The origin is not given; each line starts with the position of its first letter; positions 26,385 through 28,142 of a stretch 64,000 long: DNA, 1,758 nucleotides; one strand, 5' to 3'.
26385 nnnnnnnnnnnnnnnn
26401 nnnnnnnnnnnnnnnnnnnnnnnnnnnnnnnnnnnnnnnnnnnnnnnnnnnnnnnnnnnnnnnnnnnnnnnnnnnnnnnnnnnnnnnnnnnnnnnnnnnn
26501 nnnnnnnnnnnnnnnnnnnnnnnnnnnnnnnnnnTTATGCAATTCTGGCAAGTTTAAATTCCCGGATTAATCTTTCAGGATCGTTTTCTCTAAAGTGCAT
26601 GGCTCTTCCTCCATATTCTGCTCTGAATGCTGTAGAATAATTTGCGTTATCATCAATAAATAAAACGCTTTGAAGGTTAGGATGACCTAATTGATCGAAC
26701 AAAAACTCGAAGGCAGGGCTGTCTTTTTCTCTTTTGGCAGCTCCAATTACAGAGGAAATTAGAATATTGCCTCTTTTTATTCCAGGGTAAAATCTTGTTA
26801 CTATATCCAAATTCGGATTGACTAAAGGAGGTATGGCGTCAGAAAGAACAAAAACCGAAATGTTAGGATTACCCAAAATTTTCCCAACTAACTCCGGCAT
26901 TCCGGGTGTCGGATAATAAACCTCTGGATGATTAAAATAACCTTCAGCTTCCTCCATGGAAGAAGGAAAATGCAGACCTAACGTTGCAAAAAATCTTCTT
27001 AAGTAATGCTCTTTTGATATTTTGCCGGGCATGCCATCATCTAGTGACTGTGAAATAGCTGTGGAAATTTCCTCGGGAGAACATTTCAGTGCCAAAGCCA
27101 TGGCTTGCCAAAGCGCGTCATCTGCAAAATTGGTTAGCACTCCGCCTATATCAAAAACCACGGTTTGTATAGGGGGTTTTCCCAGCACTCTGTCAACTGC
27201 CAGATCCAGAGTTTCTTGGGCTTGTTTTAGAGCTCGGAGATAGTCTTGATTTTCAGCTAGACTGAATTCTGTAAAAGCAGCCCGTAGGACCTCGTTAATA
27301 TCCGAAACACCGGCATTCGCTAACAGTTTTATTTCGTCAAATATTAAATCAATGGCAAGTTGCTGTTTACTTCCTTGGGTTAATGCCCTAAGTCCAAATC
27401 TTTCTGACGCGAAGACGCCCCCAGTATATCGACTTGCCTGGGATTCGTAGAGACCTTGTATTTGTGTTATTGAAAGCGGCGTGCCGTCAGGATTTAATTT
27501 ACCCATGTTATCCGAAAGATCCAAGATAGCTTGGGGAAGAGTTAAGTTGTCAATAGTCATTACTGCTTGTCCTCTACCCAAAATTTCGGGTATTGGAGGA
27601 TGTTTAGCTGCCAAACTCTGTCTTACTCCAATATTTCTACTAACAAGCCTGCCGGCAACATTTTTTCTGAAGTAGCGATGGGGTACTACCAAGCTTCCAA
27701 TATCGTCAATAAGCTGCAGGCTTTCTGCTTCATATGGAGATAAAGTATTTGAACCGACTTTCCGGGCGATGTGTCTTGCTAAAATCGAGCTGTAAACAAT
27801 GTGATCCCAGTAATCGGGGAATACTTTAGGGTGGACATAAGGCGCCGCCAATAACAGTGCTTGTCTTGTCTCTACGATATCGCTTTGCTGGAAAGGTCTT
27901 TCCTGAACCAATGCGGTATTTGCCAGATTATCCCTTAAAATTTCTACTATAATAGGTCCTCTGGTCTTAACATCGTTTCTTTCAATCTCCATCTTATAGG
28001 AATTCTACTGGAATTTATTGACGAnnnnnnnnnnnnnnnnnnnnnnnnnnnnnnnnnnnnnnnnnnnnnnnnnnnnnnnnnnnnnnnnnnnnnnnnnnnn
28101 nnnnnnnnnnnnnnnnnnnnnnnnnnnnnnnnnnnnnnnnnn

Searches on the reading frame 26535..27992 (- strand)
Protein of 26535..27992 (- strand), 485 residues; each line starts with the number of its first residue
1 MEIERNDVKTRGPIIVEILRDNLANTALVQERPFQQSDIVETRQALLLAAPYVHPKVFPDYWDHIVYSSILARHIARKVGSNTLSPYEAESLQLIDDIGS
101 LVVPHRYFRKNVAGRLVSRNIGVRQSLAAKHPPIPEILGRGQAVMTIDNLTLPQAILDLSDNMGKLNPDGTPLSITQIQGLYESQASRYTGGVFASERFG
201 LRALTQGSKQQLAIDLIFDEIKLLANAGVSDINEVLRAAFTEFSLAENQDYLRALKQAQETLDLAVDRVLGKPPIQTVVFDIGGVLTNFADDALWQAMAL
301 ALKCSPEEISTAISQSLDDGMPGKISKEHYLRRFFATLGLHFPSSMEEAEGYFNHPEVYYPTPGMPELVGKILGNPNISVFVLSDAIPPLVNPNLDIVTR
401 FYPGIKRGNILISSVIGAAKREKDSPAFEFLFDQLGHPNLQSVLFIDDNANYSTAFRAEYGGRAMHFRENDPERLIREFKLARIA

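Call 58: search_protein_families(library=pfam, proteins=[window:26535-27992:-], max_evalue=0.05)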
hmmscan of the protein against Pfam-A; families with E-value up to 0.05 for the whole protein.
window:26535-27992:- (485 aa): 1 family
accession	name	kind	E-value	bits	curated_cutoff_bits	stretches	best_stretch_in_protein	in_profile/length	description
PF00702.32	Hydrolase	-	0.00035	21.5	26.4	1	275-451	1-182/191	haloacid dehalogenase-like hydrolase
